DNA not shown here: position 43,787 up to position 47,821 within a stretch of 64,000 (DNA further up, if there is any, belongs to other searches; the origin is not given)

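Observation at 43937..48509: AT-rich orphan two-gene module: lipoprotein plus a 1,244-aa protein with a long helical region and a C-terminal beta-barrel-like domain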

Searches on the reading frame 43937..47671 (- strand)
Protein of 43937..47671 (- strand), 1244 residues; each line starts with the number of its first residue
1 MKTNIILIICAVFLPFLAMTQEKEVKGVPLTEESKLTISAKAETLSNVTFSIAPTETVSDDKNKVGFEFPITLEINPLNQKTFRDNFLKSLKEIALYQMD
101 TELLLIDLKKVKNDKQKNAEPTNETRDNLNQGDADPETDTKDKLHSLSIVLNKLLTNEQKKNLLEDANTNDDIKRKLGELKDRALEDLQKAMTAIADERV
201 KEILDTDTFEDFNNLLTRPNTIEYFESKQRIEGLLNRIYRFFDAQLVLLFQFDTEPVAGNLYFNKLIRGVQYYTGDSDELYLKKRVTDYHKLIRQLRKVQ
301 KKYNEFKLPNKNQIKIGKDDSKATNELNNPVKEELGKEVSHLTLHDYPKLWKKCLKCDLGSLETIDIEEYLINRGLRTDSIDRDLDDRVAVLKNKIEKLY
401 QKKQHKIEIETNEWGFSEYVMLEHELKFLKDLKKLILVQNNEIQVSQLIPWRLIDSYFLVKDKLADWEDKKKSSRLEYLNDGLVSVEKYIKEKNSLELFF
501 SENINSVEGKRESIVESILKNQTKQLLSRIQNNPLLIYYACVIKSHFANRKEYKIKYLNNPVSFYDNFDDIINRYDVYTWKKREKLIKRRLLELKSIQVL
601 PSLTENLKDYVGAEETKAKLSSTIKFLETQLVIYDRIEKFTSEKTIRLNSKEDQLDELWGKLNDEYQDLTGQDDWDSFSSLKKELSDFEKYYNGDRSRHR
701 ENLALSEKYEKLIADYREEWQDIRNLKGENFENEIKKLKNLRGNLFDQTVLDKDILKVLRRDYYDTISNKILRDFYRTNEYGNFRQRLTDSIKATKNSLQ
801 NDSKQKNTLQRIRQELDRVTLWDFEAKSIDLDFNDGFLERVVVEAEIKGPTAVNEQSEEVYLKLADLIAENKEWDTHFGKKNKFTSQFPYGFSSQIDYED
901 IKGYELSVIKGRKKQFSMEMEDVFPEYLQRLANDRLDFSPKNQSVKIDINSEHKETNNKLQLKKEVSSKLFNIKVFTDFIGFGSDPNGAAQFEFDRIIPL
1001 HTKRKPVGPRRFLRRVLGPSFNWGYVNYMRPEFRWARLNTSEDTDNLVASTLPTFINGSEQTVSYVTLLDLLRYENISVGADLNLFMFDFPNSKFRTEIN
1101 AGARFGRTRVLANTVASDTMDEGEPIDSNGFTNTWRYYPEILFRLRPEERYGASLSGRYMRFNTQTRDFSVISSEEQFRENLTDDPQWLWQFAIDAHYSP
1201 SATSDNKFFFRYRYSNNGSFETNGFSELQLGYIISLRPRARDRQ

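Call 3: search_protein_families(library=pfam, proteins=[window:43937-47671:-], max_evalue=1)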
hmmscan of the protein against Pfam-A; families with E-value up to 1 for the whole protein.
window:43937-47671:- (1244 aa): 0 families
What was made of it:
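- On Type Va autotransporter: No Pfam hit at E ≤ 1 for the window's protein (call 3).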

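Call 4: search_protein_families(library=ncbifam, proteins=[window:43937-47671:-], max_evalue=1)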
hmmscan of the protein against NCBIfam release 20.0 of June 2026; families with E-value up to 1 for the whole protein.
window:43937-47671:- (1244 aa): 1 family
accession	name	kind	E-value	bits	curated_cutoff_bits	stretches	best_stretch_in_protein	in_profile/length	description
NF009441.0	PRK12798.1-3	equivalog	0.03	13.4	487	1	745-818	206-280/424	chemotaxis protein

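Call 5: search_solved_structures(query=window:43937-47671:-, max_evalue=10)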
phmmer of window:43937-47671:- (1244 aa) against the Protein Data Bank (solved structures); distinct sequences matched with E-value up to 10: 0.

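Call 6: find_homologous_proteins(query=window:43937-47671:-, max_evalue=0.001)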
Query window:43937-47671:- (1244 aa): 1 proteins with E <= 0.001 among 8000 candidates.
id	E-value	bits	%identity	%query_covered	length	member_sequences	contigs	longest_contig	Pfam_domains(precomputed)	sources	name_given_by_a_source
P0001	0.0e+0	2778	100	100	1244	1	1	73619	-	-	-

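Call 49: search_protein_families(library=pfam, alignment_id=A4, max_evalue=0.01)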
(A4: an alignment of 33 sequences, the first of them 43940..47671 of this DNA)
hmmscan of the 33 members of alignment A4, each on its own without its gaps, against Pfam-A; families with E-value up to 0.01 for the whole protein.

A. member 1, window:43940-47671:- (1244 aa): 0 families

B. families by the number of members that match (of 33 scanned): 2 families
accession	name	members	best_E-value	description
PF01471.23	PG_binding_1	1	0.0016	Putative peptidoglycan binding domain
PF04433.23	SWIRM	1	0.0044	SWIRM domain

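Call 54: search_protein_representatives(protein=window:43940-47539:-)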
Query: 1200 residues. Proteins with E-value up to 0.001 (for the whole library): 439; up to 1e-10: 357; up to 1e-30: 93. The best 150 are listed.
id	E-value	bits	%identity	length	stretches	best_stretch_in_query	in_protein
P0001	0.0e+00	2680.6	100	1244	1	1-1200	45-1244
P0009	3.5e-292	989.0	58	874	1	322-1198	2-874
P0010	2.6e-187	641.7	42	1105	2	441-1199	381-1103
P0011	1.3e-166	573.1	39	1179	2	420-1195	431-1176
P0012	2.3e-151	522.6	41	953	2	487-1193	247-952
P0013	2.0e-146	506.3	38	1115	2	460-1193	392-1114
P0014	3.3e-145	502.2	37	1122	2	442-1194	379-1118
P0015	3.4e-144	498.9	36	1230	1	9-1193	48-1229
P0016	7.1e-141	487.9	41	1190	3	746-1193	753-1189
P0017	9.3e-139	480.9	39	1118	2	496-1192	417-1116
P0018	7.2e-135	468.0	40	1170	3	758-1193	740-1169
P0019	1.2e-130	454.0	42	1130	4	758-1192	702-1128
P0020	2.2e-128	446.5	39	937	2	491-1193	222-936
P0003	1.4e-123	430.6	52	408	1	804-1195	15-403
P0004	3.8e-122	425.9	46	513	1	716-1193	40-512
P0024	2.5e-85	303.9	38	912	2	628-1193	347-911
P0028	6.4e-81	289.3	41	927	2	773-1193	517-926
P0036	1.1e-65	238.9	36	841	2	591-1192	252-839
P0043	4.5e-40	154.1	32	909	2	648-1190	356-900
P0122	3.4e-26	108.1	32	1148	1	840-1189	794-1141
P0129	3.4e-25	104.8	29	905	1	751-1192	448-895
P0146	3.3e-23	98.2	30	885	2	833-1192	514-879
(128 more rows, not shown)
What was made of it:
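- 43937..47671 (-): Large envelope protein gene (1244 aa plus stop). 439 representative homologues at E ≤ 1e-3 (call 54).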

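Call 58: predict_structure(alignment_id=A3)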
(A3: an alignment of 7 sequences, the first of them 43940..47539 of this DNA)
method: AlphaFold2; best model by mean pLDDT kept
length: 1200 residues; sequences in the alignment: 7
mean_pLDDT: 47.7   pTM: 0.36
mean pLDDT of the five models: 47.7, 47.7, 46.2, 46.1, 43.0
residues with pLDDT >= 90: 10; 70-90: 144; 50-70: 336; < 50: 710
segments of 3 or more residues with pLDDT < 50: 1-40, 50-111, 114-130, 132-134, 136-138, 143-145, 156-169, 171-341, 358-543, 552-569, 625-638, 647-652, 679-688, 693-756, 887-894, 909-915, 920-924, 936-941, 996-999, 1011-1013, 1068-1084, 1121-1138, 1176-1178, 1195-1200
pLDDT, mean of each block of 10 residues (from residue 1): 28 35 29 42 50 41 31 33 29 32 39 47 43 48 50 48 45 38 35 31 23 24 23 28 37 38 29 26 27 24 23 23 34 39 58 52 31 38 41 25 24 25 29 31 32 28 32 41 36 27 25 25 28 38 50 44 43 57 61 56 58 58 47 47 47 56 64 55 46 44 33 35 31 31 40 48 66 65 72 71 67 69 65 60 62 62 63 67 52 53 61 47 61 55 66 69 63 69 83 56 56 52 66 83 79 88 61 35 52 86 73 78 38 45 73 75 82 59 79 48
secondary structure, 60 per line:
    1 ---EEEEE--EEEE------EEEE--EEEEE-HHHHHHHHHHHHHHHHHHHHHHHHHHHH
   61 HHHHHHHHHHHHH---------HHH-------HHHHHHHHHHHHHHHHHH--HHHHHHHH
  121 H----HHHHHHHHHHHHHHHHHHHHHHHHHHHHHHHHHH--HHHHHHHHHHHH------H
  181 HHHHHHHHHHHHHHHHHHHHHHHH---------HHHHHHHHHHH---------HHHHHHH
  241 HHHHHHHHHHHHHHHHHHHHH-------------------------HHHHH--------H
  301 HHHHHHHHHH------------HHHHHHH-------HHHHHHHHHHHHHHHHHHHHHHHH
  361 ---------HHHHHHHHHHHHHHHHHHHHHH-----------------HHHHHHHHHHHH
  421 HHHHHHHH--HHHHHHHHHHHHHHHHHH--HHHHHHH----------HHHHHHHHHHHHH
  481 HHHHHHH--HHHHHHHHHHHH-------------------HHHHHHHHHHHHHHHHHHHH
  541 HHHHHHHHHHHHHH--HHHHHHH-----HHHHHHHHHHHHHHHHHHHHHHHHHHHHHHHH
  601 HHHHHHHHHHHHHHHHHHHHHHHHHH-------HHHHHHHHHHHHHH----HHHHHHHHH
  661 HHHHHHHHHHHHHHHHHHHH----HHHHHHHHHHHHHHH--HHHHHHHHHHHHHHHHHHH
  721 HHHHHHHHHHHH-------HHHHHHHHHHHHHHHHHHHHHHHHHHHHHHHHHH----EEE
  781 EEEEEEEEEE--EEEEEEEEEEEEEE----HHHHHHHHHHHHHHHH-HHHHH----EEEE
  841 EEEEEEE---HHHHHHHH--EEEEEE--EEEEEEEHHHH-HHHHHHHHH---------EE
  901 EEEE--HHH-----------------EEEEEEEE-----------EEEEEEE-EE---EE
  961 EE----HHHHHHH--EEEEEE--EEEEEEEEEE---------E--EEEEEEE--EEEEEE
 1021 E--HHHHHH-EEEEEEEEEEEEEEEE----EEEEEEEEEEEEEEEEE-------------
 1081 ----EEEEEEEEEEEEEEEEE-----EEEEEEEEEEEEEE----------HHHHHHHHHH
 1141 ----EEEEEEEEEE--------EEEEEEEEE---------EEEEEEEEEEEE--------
elements in order (helices of 4 or more, strands of 3 or more residues): E4-8 E11-14 E21-24 E27-31 H33-73 H93-110 H113-121 H126-159 H162-173 H180-204 H214-224 H234-261 H287-291 H300-310 H323-329 H337-360 H370-391 H409-428 H431-448 H451-457 H468-487 H490-501 H521-554 H557-563 H569-626 H634-647 H652-680 H685-699 H702-732 H740-773 E778-790 E793-806 H811-826 H828-832 E837-847 H851-858 E861-866 E869-875 H876-879 H881-889 E899-904 E927-934 E946-952 E959-962 H967-973 E976-981 E984-993 E1006-1012 E1015-1021 H1024-1029 E1031-1046 E1051-1067 E1085-1101 E1107-1120 H1131-1140 E1145-1154 E1163-1171 E1181-1192
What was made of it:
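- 45221..46801 (-): Length-variable, hypervariable helical middle (residues 291-817); holds the GC minimum. Predicted helices at low confidence (call 58).
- On Slam / DUF560 (type XI secretion): The helices are 5-58 residues long (call 58).
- Checked: Residues 77-817 are predicted as about 30 helices, although at pLDDT below 50 (call 58).
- The helical region is modelled at pLDDT below 50, so its shape is unknown (call 58).
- Tried and rejected: The full-length AF2 model was too uncertain to read any tertiary structure in the helical region (pLDDT 47.7, call 58).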

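Call 59: search_protein_families(library=pfam, alignment_id=A6, max_evalue=0.001)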
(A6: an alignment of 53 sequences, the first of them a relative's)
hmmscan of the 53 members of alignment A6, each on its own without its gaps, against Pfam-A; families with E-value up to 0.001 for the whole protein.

A. member 1, P0040 (862 aa): 0 families

B. families by the number of members that match (of 53 scanned): 3 families
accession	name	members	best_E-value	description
PF01471.23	PG_binding_1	1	1.6e-06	Putative peptidoglycan binding domain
PF10473.14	CENP-F_leu_zip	1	3.7e-05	Leucine-rich repeats of kinetochore protein Cenp-F/LEK1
PF12795.12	MscS_porin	1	0.00031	Mechanosensitive ion channel porin domain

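Call 60: search_protein_families(library=ncbifam, alignment_id=A6, max_evalue=0.001)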
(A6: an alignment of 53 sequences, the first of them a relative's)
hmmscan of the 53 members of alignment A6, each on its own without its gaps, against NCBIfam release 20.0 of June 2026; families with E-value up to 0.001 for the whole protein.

A. member 1, P0040 (862 aa): 0 families

B. families by the number of members that match (of 53 scanned): 5 families
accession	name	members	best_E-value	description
TIGR02168.1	SMC_prok_B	3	1.5e-06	chromosome segregation protein SMC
NF045487.1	ASRP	3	5.6e-06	archaea-specific SMC-related protein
NF003034.1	PRK03918.1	1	0.0001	DNA double-strand break repair ATPase Rad50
TIGR02169.1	SMC_prok_A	1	0.00015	chromosome segregation protein SMC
NF041751.2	sbcc_Staph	1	0.00046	exonuclease subunit SbcC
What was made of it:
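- On PorP/SprF type IX secretion barrel: No hit in Pfam or NCBIfam (calls 3, 4, 49, 59, 60).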

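Call 62: search_protein_families(library=pfam, proteins=[P0146, P0043, P0122], max_evalue=0.05)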
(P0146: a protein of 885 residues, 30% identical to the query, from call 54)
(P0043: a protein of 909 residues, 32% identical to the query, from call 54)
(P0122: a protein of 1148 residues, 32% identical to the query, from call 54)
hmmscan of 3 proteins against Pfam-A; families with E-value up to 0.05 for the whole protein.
P0146 (885 aa): 1 family
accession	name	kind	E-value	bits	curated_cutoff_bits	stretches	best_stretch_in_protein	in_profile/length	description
PF01471.23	PG_binding_1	-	1.6e-06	28.6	23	1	326-382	4-57/57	Putative peptidoglycan binding domain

P0043 (909 aa): 2 families
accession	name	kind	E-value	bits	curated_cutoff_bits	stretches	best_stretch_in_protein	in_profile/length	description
PF05531.17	NPV_P10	-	0.039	14.9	29.8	0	241-273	34-66/75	Nucleopolyhedrovirus P10 protein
PF11110.13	Phage_hub_GP28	-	0.049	14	21.5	0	250-320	37-115/154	Baseplate hub distal subunit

P0122 (1148 aa): 0 families
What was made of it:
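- PG_binding_1 lies inside the stalk in three members (call 62).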

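Call 64: list_cluster_members(proteins=[P0010, P0011, P0012, P0015, P0024, P0028, P0036, P0129, P0146, P0002])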
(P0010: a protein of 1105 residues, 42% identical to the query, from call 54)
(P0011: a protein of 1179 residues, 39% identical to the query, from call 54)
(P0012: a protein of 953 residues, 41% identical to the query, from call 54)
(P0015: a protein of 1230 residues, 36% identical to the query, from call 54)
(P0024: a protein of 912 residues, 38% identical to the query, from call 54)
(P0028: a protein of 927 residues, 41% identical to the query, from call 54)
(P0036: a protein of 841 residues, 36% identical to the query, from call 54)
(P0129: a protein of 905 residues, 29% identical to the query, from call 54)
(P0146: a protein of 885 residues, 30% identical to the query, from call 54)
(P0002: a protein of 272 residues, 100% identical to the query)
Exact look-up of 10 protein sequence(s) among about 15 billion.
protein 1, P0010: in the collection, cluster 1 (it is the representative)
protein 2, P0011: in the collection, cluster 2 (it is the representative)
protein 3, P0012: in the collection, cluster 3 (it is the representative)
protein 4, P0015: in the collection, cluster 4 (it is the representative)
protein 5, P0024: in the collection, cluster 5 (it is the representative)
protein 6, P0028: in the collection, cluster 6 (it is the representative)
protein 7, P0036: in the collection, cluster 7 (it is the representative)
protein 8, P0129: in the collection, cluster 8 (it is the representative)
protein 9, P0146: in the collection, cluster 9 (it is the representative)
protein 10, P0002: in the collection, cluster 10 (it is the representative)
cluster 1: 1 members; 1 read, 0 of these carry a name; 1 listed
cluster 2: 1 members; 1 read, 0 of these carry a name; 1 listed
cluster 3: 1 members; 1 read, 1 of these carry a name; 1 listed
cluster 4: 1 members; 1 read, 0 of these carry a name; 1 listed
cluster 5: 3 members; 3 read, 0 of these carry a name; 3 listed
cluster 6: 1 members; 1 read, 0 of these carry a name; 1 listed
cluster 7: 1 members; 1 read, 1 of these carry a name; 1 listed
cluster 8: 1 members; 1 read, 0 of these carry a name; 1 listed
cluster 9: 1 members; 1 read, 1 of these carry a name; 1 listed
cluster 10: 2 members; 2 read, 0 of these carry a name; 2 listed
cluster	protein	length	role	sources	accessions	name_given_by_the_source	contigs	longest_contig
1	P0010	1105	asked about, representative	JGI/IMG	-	-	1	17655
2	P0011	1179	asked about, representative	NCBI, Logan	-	-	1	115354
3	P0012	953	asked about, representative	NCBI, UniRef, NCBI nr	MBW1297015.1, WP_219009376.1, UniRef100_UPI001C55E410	hypothetical protein [Aquimarina litoralis] | hypothetical protein n=1 Tax=Aquimarina litoralis TaxID=584605 RepID=UPI001C55E410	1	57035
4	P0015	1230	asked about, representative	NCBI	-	-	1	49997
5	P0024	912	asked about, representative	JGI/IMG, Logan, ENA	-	-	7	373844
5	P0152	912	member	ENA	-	-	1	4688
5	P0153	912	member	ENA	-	-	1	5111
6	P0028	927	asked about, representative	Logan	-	-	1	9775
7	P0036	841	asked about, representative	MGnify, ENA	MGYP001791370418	CR=1 FL=1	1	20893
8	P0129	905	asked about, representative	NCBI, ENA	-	-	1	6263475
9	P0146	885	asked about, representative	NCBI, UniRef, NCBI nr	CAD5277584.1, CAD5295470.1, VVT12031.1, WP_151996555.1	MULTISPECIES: peptidoglycan-binding protein [unclassified Imperialibacter] | peptidoglycan-binding protein n=1 Tax=unclassified Imperialibacter TaxID=2629706 ...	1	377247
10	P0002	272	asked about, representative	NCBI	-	-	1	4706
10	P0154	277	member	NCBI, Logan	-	-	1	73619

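Call 66: search_protein_families(library=padloc, proteins=[window:43940-47671:-], max_evalue=0.01)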
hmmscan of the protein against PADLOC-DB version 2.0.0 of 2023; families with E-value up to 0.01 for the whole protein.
window:43940-47671:- (1244 aa): 0 families
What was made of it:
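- On Known anti-phage defence systems: No hit for 8 proteins of the two families (call 66).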
